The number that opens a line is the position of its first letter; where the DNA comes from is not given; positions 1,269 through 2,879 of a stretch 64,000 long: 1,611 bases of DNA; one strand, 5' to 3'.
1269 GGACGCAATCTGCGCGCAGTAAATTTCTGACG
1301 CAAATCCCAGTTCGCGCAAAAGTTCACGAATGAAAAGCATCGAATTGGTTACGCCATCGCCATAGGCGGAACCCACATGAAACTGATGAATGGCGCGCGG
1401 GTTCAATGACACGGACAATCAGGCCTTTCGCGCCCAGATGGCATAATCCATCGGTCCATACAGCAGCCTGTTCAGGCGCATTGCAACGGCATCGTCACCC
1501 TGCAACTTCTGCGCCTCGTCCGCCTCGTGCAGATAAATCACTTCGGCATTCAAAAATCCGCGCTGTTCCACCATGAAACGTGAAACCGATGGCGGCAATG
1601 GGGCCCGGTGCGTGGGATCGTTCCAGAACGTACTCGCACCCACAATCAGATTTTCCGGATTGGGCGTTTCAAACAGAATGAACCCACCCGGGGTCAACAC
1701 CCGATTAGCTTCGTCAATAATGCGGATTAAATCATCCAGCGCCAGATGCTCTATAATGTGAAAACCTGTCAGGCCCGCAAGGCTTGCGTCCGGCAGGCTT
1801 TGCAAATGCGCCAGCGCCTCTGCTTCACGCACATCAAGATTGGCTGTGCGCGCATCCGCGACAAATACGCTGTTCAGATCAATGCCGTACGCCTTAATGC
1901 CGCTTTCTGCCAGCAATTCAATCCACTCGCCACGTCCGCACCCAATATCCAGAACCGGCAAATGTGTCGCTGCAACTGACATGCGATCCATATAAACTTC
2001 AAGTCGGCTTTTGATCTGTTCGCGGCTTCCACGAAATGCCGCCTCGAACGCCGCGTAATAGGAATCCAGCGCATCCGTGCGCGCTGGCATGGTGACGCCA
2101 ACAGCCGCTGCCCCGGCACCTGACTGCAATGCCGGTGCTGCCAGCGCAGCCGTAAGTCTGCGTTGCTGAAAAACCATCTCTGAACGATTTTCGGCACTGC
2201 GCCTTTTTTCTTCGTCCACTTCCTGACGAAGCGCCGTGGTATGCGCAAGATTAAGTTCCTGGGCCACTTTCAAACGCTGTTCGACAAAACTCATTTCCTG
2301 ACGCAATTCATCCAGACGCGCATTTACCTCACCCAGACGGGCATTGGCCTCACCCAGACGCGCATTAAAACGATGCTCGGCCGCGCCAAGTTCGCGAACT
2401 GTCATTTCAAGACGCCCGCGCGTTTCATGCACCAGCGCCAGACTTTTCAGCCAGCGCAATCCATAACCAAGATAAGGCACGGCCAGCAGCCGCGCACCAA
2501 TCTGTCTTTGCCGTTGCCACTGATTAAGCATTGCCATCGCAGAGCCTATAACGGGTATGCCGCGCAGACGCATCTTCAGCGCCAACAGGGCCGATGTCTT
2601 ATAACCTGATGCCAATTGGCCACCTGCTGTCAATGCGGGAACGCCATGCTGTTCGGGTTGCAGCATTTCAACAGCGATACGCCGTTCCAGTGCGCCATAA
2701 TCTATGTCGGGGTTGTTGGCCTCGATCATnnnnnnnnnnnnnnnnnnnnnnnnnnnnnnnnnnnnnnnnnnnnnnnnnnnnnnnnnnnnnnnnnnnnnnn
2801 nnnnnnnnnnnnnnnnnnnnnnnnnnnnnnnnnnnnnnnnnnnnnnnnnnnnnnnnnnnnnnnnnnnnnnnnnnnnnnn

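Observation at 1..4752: ABC-transporter-dependent glycan (O-antigen-like) operon with a coiled-coil methyltransferase and a two-module GT4 polymerase that runs off the window.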

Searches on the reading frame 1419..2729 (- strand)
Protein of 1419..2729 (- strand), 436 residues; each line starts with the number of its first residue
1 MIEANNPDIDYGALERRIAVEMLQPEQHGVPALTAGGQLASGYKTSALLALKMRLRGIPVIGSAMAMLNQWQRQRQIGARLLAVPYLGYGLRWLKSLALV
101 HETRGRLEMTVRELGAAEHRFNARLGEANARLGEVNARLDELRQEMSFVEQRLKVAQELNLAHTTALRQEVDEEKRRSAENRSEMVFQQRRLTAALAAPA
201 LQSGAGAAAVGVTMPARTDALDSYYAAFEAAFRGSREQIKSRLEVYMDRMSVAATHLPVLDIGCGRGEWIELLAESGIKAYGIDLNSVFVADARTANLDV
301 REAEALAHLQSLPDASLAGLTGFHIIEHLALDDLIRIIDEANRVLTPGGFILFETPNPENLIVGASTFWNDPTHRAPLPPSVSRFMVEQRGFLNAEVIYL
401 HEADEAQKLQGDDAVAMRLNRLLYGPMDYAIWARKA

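Call 5: search_protein_families(library=pfam, proteins=[window:1419-2729:-], max_evalue=0.01)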
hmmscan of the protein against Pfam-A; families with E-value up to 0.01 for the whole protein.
window:1419-2729:- (436 aa): 9 families
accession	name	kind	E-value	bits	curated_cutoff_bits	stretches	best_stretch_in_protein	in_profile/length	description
PF13489.12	Methyltransf_23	-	1.2e-13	51.5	27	1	253-359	20-122/164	Methyltransferase domain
PF08241.18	Methyltransf_11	-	2.8e-13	50.7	21.2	1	260-353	1-95/95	Methyltransferase domain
PF13649.12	Methyltransf_25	-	1.4e-12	48.6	27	1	259-349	1-97/97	Methyltransferase domain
PF08242.18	Methyltransf_12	-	2e-08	35.3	30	1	260-351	1-98/98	Methyltransferase domain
PF13847.12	Methyltransf_31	-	1.1e-06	28.8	27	1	257-357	5-113/145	Methyltransferase domain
PF07021.18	MetW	-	2.2e-05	24.6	21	1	259-316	17-75/193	Methionine biosynthesis protein MetW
PF01728.25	FtsJ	-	0.00038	20.9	24.1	1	255-311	21-86/181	FtsJ-like methyltransferase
PF03291.22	mRNA_G-N7_MeTrfase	-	0.0023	17.5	26.6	0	239-297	44-104/315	mRNA (guanine-N(7))-methyltransferase domain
PF02353.26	CMAS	-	0.0045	16.8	27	1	243-355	51-166/273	Mycolic acid cyclopropane synthetase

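Call 6: search_protein_families(library=ncbifam, proteins=[window:1419-2729:-], max_evalue=0.01)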
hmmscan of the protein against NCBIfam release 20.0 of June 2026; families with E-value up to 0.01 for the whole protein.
window:1419-2729:- (436 aa): 11 families
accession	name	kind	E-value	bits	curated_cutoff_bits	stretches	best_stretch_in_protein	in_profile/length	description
NF045667.1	MTase_DVU1556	equivalog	7.5e-11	41.9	155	1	255-352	22-118/213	DVU_1556 family methyltransferase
TIGR01983.1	UbiG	equivalog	2.8e-07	30.1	102.95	1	248-358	42-156/228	bifunctional 2-polyprenyl-6-hydroxyphenol methylase/3-demethylubiquinol 3-O-methyltransferase UbiG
NF043040.1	corrin_prot_MT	hypoth_equivalog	2.9e-07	30.2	180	1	254-352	40-146/216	corrinoid protein-associated methyltransferase CpaM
TIGR02072.1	BioC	equivalog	6.7e-05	22.8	184.95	1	242-362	22-141/244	malonyl-ACP O-methyltransferase BioC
TIGR02081.1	metW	equivalog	7.1e-05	22.4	189.5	1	258-316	16-75/194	methionine biosynthesis protein MetW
NF041255.1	mycofact_MftM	equivalog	0.00011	21.7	200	1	207-344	92-232/289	mycofactocin oligosaccharide methyltransferase MftM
TIGR02021.1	BchM-ChlM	equivalog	0.00046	19.7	158.9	1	254-305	53-104/218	magnesium protoporphyrin IX methyltransferase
NF007610.0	PRK10258.1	equivalog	0.0011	18.3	342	1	254-355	41-140/251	malonyl-ACP O-methyltransferase BioC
NF045649.1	2X_seleno_MduS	exception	0.0017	17.4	380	1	258-354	44-148/338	methyltransferase domain-containing selenoprotein MduS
TIGR01934.1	MenG_MenH_UbiE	subfamily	0.0029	16.9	158.35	1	255-362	39-151/223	ubiquinone/menaquinone biosynthesis methyltransferase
TIGR02168.1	SMC_prok_B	equivalog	0.0062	14.3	567.35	1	100-181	894-974/1181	chromosome segregation protein SMC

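Call 8: find_homologous_proteins(query=window:1419-2729:-, max_evalue=0.001)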
Query window:1419-2729:- (436 aa): 1294 proteins with E <= 0.001 among 8000 candidates; the best 120 are listed.
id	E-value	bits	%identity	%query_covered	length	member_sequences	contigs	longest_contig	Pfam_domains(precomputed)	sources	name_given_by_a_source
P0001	3.7e-282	953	100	100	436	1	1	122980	PF07021.19,PF13847.13,PF13489.13,PF13649.13,PF08241.19,PF08242.19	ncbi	-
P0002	3.9e-204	696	75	100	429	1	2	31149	PF07021.19,PF13489.13,PF13649.13,PF08241.19,PF08242.19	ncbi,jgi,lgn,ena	-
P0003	3.8e-201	687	73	100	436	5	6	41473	PF07021.19,PF13489.13,PF13649.13,PF08241.19,PF08242.19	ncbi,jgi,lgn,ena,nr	ncbi:MAG: class I SAM-dependent methyltransferase [Alphaproteobacteria bacterium]|nr:class I SAM-dep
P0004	8.0e-186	636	68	100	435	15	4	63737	PF07021.19,PF13847.13,PF13489.13,PF13649.13,PF08241.19,PF08242.19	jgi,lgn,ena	-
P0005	1.5e-180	619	66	100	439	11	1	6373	PF13489.13,PF13649.13,PF08241.19,PF08242.19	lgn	-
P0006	3.4e-177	608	66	100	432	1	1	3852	PF13847.13,PF13489.13,PF13649.13,PF08241.19,PF08242.19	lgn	-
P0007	7.6e-174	597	65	100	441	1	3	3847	PF13489.13,PF13649.13,PF08241.19,PF08242.19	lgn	-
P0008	1.5e-171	589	64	100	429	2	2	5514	PF13489.13,PF13649.13,PF08241.19,PF08242.19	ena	-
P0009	4.4e-168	578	61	100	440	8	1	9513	PF07021.19,PF13847.13,PF13489.13,PF13649.13,PF08241.19,PF08242.19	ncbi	ncbi:MAG: methyltransferase domain-containing protein [Pseudomonadota bacterium]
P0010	2.8e-166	572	61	100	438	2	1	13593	PF07021.19,PF13489.13,PF13649.13,PF08241.19,PF08242.19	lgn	-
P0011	2.1e-160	552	60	100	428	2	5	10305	PF07021.19,PF13847.13,PF13489.13,PF13649.13,PF08241.19,PF08242.19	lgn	-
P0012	6.1e-158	544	60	100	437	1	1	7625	PF13489.13,PF13649.13,PF08241.19,PF08242.19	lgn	-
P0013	1.1e-155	537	60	100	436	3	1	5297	PF07021.19,PF13847.13,PF13489.13,PF13649.13,PF08241.19,PF08242.19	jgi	-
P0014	9.8e-155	534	60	100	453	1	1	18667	PF07021.19,PF13489.13,PF13649.13,PF08241.19,PF08242.19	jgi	jgi:SAM-dependent methyltransferase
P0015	2.0e-151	523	59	100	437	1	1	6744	PF13489.13,PF13649.13,PF08241.19,PF08242.19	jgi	jgi:SAM-dependent methyltransferase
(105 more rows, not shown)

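Call 9: find_encoding_contigs(protein=P0001, flank=10000, max_places=4)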
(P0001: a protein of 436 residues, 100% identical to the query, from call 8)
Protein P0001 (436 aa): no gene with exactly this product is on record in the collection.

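Call 11: find_encoding_contigs(protein=P0002, flank=10000, max_places=3)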
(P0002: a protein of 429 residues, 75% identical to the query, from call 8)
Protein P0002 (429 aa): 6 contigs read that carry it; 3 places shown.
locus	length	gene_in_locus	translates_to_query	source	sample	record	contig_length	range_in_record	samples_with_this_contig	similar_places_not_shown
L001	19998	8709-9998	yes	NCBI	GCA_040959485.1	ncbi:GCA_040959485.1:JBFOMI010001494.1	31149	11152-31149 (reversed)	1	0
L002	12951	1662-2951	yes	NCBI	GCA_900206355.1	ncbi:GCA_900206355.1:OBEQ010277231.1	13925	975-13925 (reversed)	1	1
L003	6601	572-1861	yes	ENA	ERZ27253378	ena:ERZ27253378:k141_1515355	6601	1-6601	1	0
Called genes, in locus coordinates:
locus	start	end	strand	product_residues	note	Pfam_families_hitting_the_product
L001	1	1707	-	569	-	?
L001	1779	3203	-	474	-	PF02321:OEP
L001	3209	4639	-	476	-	PF25919:BSH_CusB (faint), PF25994:HH_AprE, PF26002:Beta-barrel_AprE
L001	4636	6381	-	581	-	PF00664:ABC_membrane, PF00005:ABC_tran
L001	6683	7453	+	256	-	PF01061:ABC2_membrane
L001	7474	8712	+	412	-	PF00005:ABC_tran, PF14524:Wzt_C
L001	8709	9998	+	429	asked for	PF13489:Methyltransf_23, PF07021:MetW (faint), PF08241:Methyltransf_11, PF08242:Methyltransf_12 (weak), PF13649:Methyltransf_25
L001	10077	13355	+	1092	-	PF20706:GT4-conflict (weak), PF00534:Glycos_transf_1, PF13692:Glyco_trans_1_4, PF13524:Glyco_trans_1_2 (faint), PF00534:Glycos_transf_1, PF13692:Glyco_trans_1_4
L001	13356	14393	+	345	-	PF01370:Epimerase, PF04321:RmlD_sub_bind (weak), PF16363:GDP_Man_Dehyd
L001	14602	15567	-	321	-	PF03462:PCRF, PF00472:RF-1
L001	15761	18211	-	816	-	PF00912:Transgly, PF17092:PCB_OB, PF00905:Transpeptidase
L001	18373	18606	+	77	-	PF04014:MazE_antitoxin (weak)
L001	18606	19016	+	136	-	PF01850:PIN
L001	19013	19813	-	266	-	PF02654:CobS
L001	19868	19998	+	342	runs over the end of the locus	PF02277:DBI_PRT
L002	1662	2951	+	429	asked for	PF13489:Methyltransf_23, PF07021:MetW (faint), PF08241:Methyltransf_11, PF08242:Methyltransf_12 (weak), PF13649:Methyltransf_25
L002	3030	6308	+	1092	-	PF20706:GT4-conflict (weak), PF00534:Glycos_transf_1, PF13692:Glyco_trans_1_4, PF13524:Glyco_trans_1_2 (faint), PF00534:Glycos_transf_1, PF13692:Glyco_trans_1_4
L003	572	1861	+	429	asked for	PF13489:Methyltransf_23, PF07021:MetW (faint), PF08241:Methyltransf_11, PF08242:Methyltransf_12 (weak), PF13649:Methyltransf_25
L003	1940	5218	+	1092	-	PF20706:GT4-conflict (weak), PF00534:Glycos_transf_1, PF13692:Glyco_trans_1_4, PF13524:Glyco_trans_1_2 (faint), PF00534:Glycos_transf_1, PF13692:Glyco_trans_1_4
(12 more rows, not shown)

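Call 12: find_encoding_contigs(protein=P0003, flank=10000, max_places=3)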
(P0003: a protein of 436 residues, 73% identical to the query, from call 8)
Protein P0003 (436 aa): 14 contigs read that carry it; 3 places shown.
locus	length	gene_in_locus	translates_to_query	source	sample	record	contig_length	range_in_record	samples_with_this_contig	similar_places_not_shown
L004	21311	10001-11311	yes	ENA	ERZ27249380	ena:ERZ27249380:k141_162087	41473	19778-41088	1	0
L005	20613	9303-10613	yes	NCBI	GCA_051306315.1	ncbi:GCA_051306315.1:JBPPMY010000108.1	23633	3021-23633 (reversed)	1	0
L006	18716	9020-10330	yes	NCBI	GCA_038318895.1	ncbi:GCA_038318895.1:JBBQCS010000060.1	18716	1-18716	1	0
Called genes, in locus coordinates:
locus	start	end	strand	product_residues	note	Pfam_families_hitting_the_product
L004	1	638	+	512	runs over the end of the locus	PF13576:Pentapeptide_3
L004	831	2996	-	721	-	PF00270:DEAD (weak), PF04851:ResIII, PF17757:UvrB_inter, PF27431:UvrB_3rd, PF00271:Helicase_C, PF12344:UvrB, PF02151:UVR (weak)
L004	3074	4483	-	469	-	PF02321:OEP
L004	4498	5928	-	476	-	PF25919:BSH_CusB (faint), PF25984:BSH_YknX (faint), PF25994:HH_AprE, PF26002:Beta-barrel_AprE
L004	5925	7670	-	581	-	PF00664:ABC_membrane, PF00005:ABC_tran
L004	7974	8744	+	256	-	PF01061:ABC2_membrane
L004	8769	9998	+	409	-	PF00005:ABC_tran, PF14524:Wzt_C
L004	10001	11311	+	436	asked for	PF13489:Methyltransf_23, PF07021:MetW (weak), PF13649:Methyltransf_25, PF08241:Methyltransf_11, PF08242:Methyltransf_12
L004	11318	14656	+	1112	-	PF00534:Glycos_transf_1, PF13524:Glyco_trans_1_2 (faint), PF13692:Glyco_trans_1_4, PF00534:Glycos_transf_1, PF20706:GT4-conflict (weak), PF13692:Glyco_trans_1_4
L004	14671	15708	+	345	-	PF01370:Epimerase, PF04321:RmlD_sub_bind, PF16363:GDP_Man_Dehyd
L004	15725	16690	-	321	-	PF03462:PCRF, PF00472:RF-1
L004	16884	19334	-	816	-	PF00912:Transgly, PF17092:PCB_OB, PF00905:Transpeptidase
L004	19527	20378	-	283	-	PF02654:CobS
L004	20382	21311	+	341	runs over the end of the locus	PF02277:DBI_PRT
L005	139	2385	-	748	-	PF00270:DEAD (weak), PF04851:ResIII, PF17757:UvrB_inter, PF27431:UvrB_3rd, PF00271:Helicase_C, PF12344:UvrB, PF02151:UVR (weak)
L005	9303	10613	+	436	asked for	PF13489:Methyltransf_23, PF07021:MetW (weak), PF13649:Methyltransf_25, PF08241:Methyltransf_11, PF08242:Methyltransf_12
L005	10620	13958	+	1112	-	PF00534:Glycos_transf_1, PF13524:Glyco_trans_1_2 (faint), PF13692:Glyco_trans_1_4, PF00534:Glycos_transf_1, PF20706:GT4-conflict (weak), PF13692:Glyco_trans_1_4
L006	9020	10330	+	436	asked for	PF13489:Methyltransf_23, PF07021:MetW (weak), PF13649:Methyltransf_25, PF08241:Methyltransf_11, PF08242:Methyltransf_12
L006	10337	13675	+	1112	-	PF00534:Glycos_transf_1, PF13524:Glyco_trans_1_2 (faint), PF13692:Glyco_trans_1_4, PF00534:Glycos_transf_1, PF20706:GT4-conflict (weak), PF13692:Glyco_trans_1_4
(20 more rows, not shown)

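Call 19: search_solved_structures(query=window:1419-2729:-, max_evalue=0.01, show_alignments=2)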
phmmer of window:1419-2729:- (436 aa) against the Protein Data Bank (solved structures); distinct sequences matched with E-value up to 0.01: 14.
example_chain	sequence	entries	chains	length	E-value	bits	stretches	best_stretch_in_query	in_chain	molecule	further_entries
3dli_A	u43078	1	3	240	9.4e-37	130.3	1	222-435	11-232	methyltransferase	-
3e8s_A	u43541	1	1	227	1.9e-07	33.7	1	221-364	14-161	Putative SAM Dependent Methyltransferase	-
1p91_A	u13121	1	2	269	2.5e-06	30.1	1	248-416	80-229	Ribosomal RNA large subunit methyltransferase A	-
9w6x_A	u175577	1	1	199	4.3e-05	26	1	259-352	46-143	YtkW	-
3bkw_A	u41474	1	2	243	4.6e-05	25.9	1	256-388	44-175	S-adenosylmethionine dependent methyltransferase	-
2p8j_A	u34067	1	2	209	0.00027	23.4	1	258-352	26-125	S-adenosylmethionine-dependent methyltransferase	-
1ve3_A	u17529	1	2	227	0.00073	21.9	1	223-356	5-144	hypothetical protein PH0226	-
3i9f_A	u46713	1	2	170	0.0015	20.9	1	259-364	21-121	Putative type 11 methyltransferase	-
3l8d_A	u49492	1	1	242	0.0017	20.7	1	256-354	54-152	Methyltransferase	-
8gdu_A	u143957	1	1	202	0.0039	19.6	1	259-298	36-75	Methyltransferase domain-containing protein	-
6mro_A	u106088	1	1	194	0.0049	19.2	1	259-297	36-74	methyl transferase from Methanosarcina acetivorans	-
3g5l_A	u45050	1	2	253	0.0054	19.1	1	236-385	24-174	Putative S-adenosylmethionine dependent methyltransferase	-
3sm3_A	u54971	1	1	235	0.0064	18.9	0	237-297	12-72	SAM-dependent methyltransferases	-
9sot_A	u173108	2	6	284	0.0082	18.5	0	232-371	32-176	Class I SAM-dependent methyltransferase | Methyltransferase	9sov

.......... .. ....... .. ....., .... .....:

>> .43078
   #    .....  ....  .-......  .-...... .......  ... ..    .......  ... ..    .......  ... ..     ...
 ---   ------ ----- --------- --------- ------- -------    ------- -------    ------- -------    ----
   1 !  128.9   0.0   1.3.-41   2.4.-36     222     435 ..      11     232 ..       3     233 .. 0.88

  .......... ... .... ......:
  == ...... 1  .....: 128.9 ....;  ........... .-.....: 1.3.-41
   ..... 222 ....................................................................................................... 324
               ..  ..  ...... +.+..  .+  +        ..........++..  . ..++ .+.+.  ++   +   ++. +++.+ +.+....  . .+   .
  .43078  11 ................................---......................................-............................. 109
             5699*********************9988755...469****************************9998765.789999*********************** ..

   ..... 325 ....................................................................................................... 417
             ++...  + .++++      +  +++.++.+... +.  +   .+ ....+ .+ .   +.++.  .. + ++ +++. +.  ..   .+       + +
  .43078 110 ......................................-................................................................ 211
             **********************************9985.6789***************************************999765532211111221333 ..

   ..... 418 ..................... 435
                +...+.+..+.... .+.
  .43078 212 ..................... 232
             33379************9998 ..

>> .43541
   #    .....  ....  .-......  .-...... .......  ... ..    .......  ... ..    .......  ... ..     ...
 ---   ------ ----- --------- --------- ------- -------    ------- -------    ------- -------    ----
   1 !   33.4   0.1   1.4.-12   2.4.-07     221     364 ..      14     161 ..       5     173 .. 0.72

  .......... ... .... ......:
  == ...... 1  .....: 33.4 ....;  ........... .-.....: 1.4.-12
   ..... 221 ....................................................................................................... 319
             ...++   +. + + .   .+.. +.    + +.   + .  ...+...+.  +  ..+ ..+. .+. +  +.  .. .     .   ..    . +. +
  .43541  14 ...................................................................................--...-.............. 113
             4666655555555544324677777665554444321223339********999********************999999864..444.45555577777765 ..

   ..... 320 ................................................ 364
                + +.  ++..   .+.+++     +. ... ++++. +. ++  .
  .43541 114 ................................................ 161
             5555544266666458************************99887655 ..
